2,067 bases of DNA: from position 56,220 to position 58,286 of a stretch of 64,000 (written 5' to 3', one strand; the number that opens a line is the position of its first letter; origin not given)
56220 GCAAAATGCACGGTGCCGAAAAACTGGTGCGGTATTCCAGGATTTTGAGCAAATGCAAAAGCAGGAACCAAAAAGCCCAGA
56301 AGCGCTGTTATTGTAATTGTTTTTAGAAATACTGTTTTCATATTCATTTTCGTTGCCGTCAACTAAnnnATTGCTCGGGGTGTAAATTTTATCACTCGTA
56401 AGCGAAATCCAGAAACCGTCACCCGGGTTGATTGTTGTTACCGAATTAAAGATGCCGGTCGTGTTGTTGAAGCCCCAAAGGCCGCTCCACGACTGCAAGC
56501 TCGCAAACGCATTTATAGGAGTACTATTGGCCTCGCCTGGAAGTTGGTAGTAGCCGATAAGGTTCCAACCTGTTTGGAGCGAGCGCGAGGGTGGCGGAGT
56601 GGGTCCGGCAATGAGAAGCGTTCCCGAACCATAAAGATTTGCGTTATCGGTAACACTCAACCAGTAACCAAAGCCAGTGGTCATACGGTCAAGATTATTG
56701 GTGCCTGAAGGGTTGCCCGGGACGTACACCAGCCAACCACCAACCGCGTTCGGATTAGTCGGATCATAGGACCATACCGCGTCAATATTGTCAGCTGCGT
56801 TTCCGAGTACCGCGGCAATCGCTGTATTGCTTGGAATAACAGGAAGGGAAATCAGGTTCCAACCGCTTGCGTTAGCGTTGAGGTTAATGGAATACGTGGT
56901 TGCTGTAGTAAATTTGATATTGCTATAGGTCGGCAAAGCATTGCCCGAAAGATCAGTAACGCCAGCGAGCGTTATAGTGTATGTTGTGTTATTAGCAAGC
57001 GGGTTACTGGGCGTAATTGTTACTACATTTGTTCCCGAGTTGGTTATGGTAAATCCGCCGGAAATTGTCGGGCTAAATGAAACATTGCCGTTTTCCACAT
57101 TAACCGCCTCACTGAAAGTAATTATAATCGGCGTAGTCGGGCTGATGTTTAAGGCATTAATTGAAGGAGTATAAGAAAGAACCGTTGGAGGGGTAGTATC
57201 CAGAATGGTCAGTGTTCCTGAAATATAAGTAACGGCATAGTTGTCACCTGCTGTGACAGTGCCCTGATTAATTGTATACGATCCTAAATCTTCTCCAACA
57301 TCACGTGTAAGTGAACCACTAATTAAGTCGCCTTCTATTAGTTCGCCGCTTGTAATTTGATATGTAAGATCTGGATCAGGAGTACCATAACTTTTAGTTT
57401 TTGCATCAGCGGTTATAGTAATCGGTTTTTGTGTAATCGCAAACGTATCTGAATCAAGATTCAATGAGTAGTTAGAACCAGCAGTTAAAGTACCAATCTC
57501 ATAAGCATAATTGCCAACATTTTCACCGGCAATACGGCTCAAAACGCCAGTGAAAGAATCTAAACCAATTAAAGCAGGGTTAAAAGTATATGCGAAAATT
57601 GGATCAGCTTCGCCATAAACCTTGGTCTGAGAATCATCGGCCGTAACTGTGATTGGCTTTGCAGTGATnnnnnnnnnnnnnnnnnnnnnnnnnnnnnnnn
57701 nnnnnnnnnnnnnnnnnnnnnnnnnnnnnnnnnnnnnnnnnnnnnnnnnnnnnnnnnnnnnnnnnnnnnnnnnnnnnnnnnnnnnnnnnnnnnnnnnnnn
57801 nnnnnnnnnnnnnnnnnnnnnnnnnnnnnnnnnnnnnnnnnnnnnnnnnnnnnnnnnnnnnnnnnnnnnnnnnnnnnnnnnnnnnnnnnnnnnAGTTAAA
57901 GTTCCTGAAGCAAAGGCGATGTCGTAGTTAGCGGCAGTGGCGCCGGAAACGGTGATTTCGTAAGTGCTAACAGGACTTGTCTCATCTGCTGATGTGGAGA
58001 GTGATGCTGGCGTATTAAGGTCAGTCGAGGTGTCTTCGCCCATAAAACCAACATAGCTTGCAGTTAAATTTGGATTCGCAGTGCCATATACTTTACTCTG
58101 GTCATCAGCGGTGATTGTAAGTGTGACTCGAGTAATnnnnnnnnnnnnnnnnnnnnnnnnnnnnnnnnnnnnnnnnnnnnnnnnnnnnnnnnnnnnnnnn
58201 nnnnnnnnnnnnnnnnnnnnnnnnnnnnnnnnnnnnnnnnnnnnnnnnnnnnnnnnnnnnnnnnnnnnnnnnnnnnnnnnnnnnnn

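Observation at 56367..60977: Giant MBG-repeat adhesin with a 714-bp tandem duplication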

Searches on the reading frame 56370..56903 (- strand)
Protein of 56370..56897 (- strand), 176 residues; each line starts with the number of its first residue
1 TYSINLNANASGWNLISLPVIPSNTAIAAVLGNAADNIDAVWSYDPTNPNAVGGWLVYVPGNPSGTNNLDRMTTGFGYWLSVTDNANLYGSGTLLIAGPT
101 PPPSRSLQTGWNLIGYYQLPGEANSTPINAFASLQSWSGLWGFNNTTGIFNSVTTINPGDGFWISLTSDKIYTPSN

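Call 43: search_protein_families(library=pfam, proteins=[window:56370-56897:-], max_evalue=1)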
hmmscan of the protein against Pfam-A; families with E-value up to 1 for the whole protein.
seq(176 aa): 0 families

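Call 50: predict_structure(alignment_id=A3)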
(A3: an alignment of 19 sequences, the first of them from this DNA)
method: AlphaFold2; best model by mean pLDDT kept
length: 178 residues; sequences in the alignment: 19
mean_pLDDT: 92.4   pTM: 0.89
mean pLDDT of the five models: 92.4, 92.1, 92.1, 91.9, 91.8
residues with pLDDT >= 90: 144; 70-90: 28; 50-70: 6; < 50: 0
segments of 3 or more residues with pLDDT < 50: none
pLDDT, mean of each block of 10 residues (from residue 1): 89 90 93 96 95 94 87 95 96 84 84 95 91 95 95 95 97 92
secondary structure, 60 per line:
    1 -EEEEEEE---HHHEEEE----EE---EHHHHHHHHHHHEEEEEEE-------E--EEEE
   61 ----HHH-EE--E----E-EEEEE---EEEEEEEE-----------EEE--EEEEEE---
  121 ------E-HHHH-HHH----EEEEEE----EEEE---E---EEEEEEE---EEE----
elements in order: E2-8 E15-18 H29-39 E40-46 E57-60 E80-84 E88-95 E107-109 E112-117 H129-132 E141-146 E151-154 E162-168 E172-174

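Call 55: fold_search(model_id=the predicted structure, library=pdb)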
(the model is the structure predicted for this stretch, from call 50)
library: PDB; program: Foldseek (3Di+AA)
matches with E <= 10: 444; with E <= 0.001: 0
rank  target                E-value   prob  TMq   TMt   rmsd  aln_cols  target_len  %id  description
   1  2vvf_A                1.6e-01  0.15  0.23  0.17  18.0       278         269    9  Crystal structure of the major capsid protein P2 from Bacteriophage PM2 (released 2008-09-16)
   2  4yhp_F                2.4e-01  0.04  0.14  0.12  16.9       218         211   13  Crystal structure of 309M3-B Fab in complex with H3K9me3 peptide (released 2016-02-10)
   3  9edd_B                2.5e-01  0.13  0.21  0.17  19.6       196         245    9  Reset Type-I Protein Kinase A Holoenzyme (released 2025-04-23)
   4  7n07_L                2.8e-01  0.04  0.15  0.14  17.2       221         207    8  Crystal structure of the apo 3D6 antibody fragment (released 2022-03-30)
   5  7vrp_C                2.8e-01  0.02  0.13  0.09  20.2       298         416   13  Structure of infectious bursal disease virus Gx strain (released 2022-03-30)
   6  4jzn_D                2.9e-01  0.04  0.16  0.14  15.5       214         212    9  Three dimensional structure of broadly neutralizing human anti - Hepatitis C virus (HCV) glycoprotein E2 Fab fragment  (released 2013-06-05)
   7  3sob_L                2.9e-01  0.02  0.11  0.11  17.2       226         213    8  The structure of the first YWTD beta propeller domain of LRP6 in complex with a FAB (released 2011-09-21)
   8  7u63_H                3.1e-01  0.05  0.16  0.15  16.3       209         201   14  Crystal Structure Anti-Oxycodone Antibody HY2-A12 Fab Complexed with Oxycodone (released 2023-01-11)
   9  7jtf_B                3.5e-01  0.04  0.15  0.14  16.7       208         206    8  Structure of Hepatitis C Virus Envelope Glycoprotein E2 core from genotype 6a bound to broadly neutralizing antibody R (released 2021-03-10)
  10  8vev_C                3.5e-01  0.04  0.16  0.14  17.6       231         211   14  Structure of a mouse IgG antibody antigen-binding fragment (Fab) targeting N6-methyladenosine (m6A), an RNA modificati (released 2024-02-07)
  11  3win_E                3.7e-01  0.08  0.23  0.12  15.9       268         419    9  Clostridium botulinum Hemagglutinin (released 2013-11-06)
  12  9ug5_B                3.9e-01  0.06  0.20  0.08  17.4       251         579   10  Crystal structure of HA3 from Clostridium botulinum type B with alpha2,3-sialyllactose (released 2025-11-05)
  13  8w0y_B                4.1e-01  0.03  0.12  0.12  16.8       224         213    9  Crystal structure of broadly neutralizing antibody hcab17 in complex with Hepatitis C virus envelope glycoprotein E2 e (released 2024-03-27)
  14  3zx8_A                4.6e-01  0.04  0.17  0.13  16.2       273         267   10  Cryo-EM reconstruction of native and expanded Turnip Crinkle virus (released 2012-07-18)
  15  6fg1_L                5.1e-01  0.03  0.15  0.13  17.6       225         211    8  CRYSTAL STRUCTURE OF FAB OF NATALIZUMAB IN COMPLEX WITH FAB OF NAA32. (released 2019-07-24)
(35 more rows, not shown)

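Call 70: search_solved_structures(query=A3, max_evalue=1)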
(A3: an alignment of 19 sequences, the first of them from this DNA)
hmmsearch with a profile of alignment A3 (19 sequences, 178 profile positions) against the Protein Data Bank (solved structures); distinct sequences matched with E-value up to 1: 35.
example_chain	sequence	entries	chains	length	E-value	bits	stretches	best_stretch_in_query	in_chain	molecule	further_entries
8pjz_A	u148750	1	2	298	3.2e-08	37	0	36-62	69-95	SAKe6EEtal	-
7on6_A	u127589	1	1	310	7.9e-08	35.7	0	37-62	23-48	SAKe6AE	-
7on8_A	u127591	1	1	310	8.8e-08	35.6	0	37-60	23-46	SAKe6AR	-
8pjt_A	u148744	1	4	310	1.5e-07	34.8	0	37-62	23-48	SAKe6DEref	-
8pjv_A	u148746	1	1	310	3.3e-07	33.7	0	36-62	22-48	SAKe6DR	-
7pvp_A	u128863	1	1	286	1.8e-06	31.3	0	35-57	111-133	SAKe6BC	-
8pjr_A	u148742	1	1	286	2.4e-06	30.9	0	35-58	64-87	SAKe6AC-LB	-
8pjw_A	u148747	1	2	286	2.5e-06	30.8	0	30-71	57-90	SAKe6FE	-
8pjx_A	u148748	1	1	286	4.1e-06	30.1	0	35-60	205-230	SAKe6FR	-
7op4_A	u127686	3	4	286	7.8e-06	29.2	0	35-57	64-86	SAKe6BE-3HH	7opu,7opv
8pjs_A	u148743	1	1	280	9.9e-06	28.9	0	27-56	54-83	SAKeCEref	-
7onc_A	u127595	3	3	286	1.9e-05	28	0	35-57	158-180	SAKe6BE | S6BE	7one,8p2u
7onh_A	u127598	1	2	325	1.9e-05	27.9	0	36-57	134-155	SAKe6BE-L3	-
7on7_A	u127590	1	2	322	4.6e-05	26.7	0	36-57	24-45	SAKe6BE-L2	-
7ona_A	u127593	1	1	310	6.4e-05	26.2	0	37-58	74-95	SAKe6AC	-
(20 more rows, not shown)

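Call 72: fold_search(model_id=the predicted structure, library=viral)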
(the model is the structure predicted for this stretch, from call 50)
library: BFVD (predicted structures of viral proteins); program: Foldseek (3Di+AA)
matches with E <= 10: 552; with E <= 0.001: 0
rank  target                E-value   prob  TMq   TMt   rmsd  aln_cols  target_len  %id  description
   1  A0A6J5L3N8            8.6e-02  0.06  0.15  0.08  16.7       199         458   10  Bacteriophage T7 tail fibre protein [uncultured Caudovirales phage]
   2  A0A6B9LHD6            9.6e-02  0.06  0.11  0.05  16.9       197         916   11  Tail fibers protein [Vibrio phage VP-HS15]
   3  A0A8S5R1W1            1.1e-01  0.03  0.12  0.06  20.1       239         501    6  PROTEIN (MANNOSE-BINDING PROTEIN A), HOST DEFENSE, METALLOPROTEIN, SUGAR.9A [Siphoviridae sp. ct4Am4]
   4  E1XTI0                1.4e-01  0.08  0.15  0.05  17.0       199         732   14  Maturation/adhesion protein [Salmonella phage ViI]
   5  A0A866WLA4            1.7e-01  0.04  0.15  0.04  18.4       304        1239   12  Polyprotein (Fragment) [Aedes birnavirus]
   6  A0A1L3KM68            2.2e-01  0.02  0.12  0.03  27.2       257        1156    9  (no name in the UniProt tables at hand)
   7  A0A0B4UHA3            2.2e-01  0.02  0.09  0.08  19.1       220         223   10  Capsid protein [Sewage-associated circular DNA molecule]
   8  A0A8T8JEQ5            2.4e-01  0.02  0.12  0.03  23.9       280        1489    9  (no name in the UniProt tables at hand)
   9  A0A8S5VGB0            2.6e-01  0.06  0.16  0.08  23.2       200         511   10  Uncharacterized protein [Myoviridae sp. ctkfK18]
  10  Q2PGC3                2.6e-01  0.01  0.10  0.06  20.8       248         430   10  Deduced tail fiber protein [Xanthomonas phage OP1h]
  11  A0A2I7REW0            2.7e-01  0.06  0.15  0.09  15.3       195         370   12  (no name in the UniProt tables at hand)
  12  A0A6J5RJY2            3.2e-01  0.03  0.11  0.04  21.4       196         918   13  Tip attachment protein J [uncultured Caudovirales phage]
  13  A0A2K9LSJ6            3.4e-01  0.01  0.10  0.09  18.0       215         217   11  Capsid [uncultured virus]
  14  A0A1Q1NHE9            3.6e-01  0.03  0.16  0.07  18.6       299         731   11  Polyprotein (Fragment) [Infectious pancreatic necrosis virus]
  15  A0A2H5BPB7            3.6e-01  0.03  0.12  0.04  19.0       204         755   11  Tail spike protein [Salmonella phage Mutine]
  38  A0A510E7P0            7.7e-01  0.02  0.15  0.03  17.3       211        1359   15  (no name in the UniProt tables at hand)
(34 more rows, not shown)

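Call 88: search_protein_representatives(alignment_id=A3)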
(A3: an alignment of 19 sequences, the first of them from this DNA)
Query: 19 sequences, 178 profile positions. Proteins with E-value up to 0.001 (for the whole library): 19420; up to 1e-10: 7739; up to 1e-30: 719. The best 150 are listed.
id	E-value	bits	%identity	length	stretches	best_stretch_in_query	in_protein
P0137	8.4e-78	276.7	-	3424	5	6-174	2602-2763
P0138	2.0e-76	272.2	-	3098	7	4-172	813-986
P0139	2.9e-65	235.9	-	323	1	1-177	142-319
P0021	1.0e-63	230.9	-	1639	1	1-176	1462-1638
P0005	4.3e-63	228.8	-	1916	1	1-177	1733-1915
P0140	6.0e-63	228.3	-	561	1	1-177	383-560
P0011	5.8e-62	225.1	-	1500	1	1-177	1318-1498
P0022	6.4e-62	225.0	-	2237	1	1-177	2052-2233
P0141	7.0e-62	224.9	-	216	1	1-177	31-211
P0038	3.1e-61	222.7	-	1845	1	1-177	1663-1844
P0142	1.6e-60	220.4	-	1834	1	1-177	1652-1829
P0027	6.6e-60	218.4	-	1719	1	3-177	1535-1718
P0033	9.5e-60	217.9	-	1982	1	1-177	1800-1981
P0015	3.2e-59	216.2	-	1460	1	1-177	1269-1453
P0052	4.2e-59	215.8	-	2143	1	1-177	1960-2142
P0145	1.3e-57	211.0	-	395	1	1-176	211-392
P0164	5.3e-53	195.9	-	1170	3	2-177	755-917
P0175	7.0e-50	185.8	-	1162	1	2-176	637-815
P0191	4.2e-47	176.7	-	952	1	1-176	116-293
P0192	4.7e-47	176.6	-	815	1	4-176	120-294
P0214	1.7e-43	165.0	-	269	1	3-171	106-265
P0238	5.1e-41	156.9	-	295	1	6-168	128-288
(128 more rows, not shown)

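Call 89: search_protein_families(library=pfam, proteins=[P0139, P0140, P0141, P0145, P0191, P0192, P0164, P0175, P0214, P0238], max_evalue=0.001)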
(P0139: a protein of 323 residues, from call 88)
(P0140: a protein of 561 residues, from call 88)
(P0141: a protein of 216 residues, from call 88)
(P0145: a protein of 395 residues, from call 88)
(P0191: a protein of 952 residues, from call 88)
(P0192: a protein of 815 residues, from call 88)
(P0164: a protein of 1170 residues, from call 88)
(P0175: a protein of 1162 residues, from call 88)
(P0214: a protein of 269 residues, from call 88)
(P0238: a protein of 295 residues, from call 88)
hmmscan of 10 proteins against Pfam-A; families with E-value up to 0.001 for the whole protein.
P0139 (323 aa): 2 families
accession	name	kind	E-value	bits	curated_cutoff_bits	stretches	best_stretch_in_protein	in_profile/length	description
PF13205.12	Big_5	-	4.1e-19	69.7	23.6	1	42-142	1-105/105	Bacterial Ig-like domain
PF19078.6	Big_12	-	4.9e-06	27.2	27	1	42-140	1-98/102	Bacterial Ig-like domain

P0140 (561 aa): 2 families
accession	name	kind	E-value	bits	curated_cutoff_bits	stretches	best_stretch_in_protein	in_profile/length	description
PF18676.6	MBG_2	-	8.3e-32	110.1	25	2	210-282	1-72/72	MBG domain (YGX type)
PF13205.12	Big_5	-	2.2e-16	60.9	23.6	1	285-383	1-105/105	Bacterial Ig-like domain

P0141 (216 aa): 1 family
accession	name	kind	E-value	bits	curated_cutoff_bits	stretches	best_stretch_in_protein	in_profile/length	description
PF13205.12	Big_5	-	1.7e-06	29.2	23.6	1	1-31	75-105/105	Bacterial Ig-like domain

P0145 (395 aa): 1 family
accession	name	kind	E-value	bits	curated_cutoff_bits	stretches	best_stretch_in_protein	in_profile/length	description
PF13205.12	Big_5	-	5.8e-18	66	23.6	1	116-211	1-105/105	Bacterial Ig-like domain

P0191 (952 aa): 1 family
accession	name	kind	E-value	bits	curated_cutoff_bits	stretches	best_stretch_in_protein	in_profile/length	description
PF13205.12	Big_5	-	9.1e-14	52.5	23.6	1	27-116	6-105/105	Bacterial Ig-like domain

P0192 (815 aa): 1 family
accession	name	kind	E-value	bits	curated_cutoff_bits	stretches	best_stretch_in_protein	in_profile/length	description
PF13205.12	Big_5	-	2.5e-12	47.9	23.6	1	29-117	7-105/105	Bacterial Ig-like domain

P0164 (1170 aa): 3 families
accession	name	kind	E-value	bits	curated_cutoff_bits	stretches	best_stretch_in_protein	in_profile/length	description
PF01483.27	P_proprotein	-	1.5e-15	57.5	21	1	486-577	2-85/86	Proprotein convertase P-domain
PF19077.6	Big_13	-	1.5e-07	32.3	27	1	692-747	50-101/102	Bacterial Ig-like domain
PF19527.4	DUF6055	-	1.4e-05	24.7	27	1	174-379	130-329/417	Family of unknown function (DUF6055)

P0175 (1162 aa): 4 families
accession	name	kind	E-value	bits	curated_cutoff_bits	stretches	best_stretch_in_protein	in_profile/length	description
PF00082.27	Peptidase_S8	-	3.9e-58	197.5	21.8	1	175-436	3-273/288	Subtilase family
PF13205.12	Big_5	-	5e-13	50.1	23.6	1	547-636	5-105/105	Bacterial Ig-like domain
PF22148.1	Fervidolysin_NPro-like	-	2.3e-12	47.6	21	1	31-115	6-81/81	Fervidolysin N-terminal prodomain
PF16410.10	DUF5018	-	2.2e-06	27.2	38.2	1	464-541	134-215/352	Domain of unknown function (DUF5018)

P0214 (269 aa): 2 families
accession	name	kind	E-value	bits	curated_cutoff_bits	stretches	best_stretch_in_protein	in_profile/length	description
PF00041.27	fn3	-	1.5e-05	25.5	25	1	16-98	1-83/84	Fibronectin type III domain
PF18370.7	RGI_lyase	-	5.2e-05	24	27.8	1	20-92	9-79/86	Rhamnogalacturonan I lyases beta-sheet domain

P0238 (295 aa): 0 families
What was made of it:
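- The same C-terminal domain is attached to subtilases, P-domains and fn3 modules in other proteins (calls 88, 89), so it is a general display module.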

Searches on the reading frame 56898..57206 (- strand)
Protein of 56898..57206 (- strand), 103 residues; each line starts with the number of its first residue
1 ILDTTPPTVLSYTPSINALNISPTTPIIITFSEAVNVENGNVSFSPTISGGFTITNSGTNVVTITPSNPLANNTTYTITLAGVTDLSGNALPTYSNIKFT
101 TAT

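Call 43: search_protein_families(library=pfam, proteins=[window:56898-57206:-], max_evalue=1)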
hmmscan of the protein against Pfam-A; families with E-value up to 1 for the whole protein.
seq(103 aa): 3 families
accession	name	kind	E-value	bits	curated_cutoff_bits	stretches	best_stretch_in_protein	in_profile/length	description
PF13205.12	Big_5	-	5.8e-21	75.6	23.6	1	3-101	1-105/105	Bacterial Ig-like domain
PF19078.6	Big_12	-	9.3e-05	23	27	1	3-90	1-90/102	Bacterial Ig-like domain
PF04507.18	DUF576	-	0.15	12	27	1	31-100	134-205/225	Csa1 family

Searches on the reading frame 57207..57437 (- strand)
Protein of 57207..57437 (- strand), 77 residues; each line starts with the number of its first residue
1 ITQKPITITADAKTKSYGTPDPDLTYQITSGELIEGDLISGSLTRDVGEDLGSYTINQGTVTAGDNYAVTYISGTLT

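Call 43: search_protein_families(library=pfam, proteins=[window:57207-57437:-], max_evalue=1)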
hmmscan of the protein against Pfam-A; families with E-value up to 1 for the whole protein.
seq(77 aa): 1 family
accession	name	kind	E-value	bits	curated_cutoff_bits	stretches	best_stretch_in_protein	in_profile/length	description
PF18676.6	MBG_2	-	2.8e-20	73.1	25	1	6-77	1-72/72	MBG domain (YGX type)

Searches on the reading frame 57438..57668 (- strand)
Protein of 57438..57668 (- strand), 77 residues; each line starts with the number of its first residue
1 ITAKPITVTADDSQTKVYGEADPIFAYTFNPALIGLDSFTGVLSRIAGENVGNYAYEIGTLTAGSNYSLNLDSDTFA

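Call 43: search_protein_families(library=pfam, proteins=[window:57438-57668:-], max_evalue=1)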
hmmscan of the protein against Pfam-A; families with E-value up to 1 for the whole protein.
seq(77 aa): 1 family
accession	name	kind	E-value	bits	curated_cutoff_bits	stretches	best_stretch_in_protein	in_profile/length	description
PF18676.6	MBG_2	-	4e-16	59.8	25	1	6-76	1-71/72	MBG domain (YGX type)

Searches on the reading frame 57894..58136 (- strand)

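Call 42: search_protein_families(library=pfam, proteins=[window:57894-58136:-], max_evalue=0.01)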
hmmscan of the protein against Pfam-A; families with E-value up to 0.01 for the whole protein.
seq(81 aa): 2 families
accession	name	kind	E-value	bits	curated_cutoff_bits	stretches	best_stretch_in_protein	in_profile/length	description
PF18676.6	MBG_2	-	2.7e-25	89.2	25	1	6-81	1-72/72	MBG domain (YGX type)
PF18657.6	YDG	-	0.00022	21.8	25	1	3-74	2-81/85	YDG domain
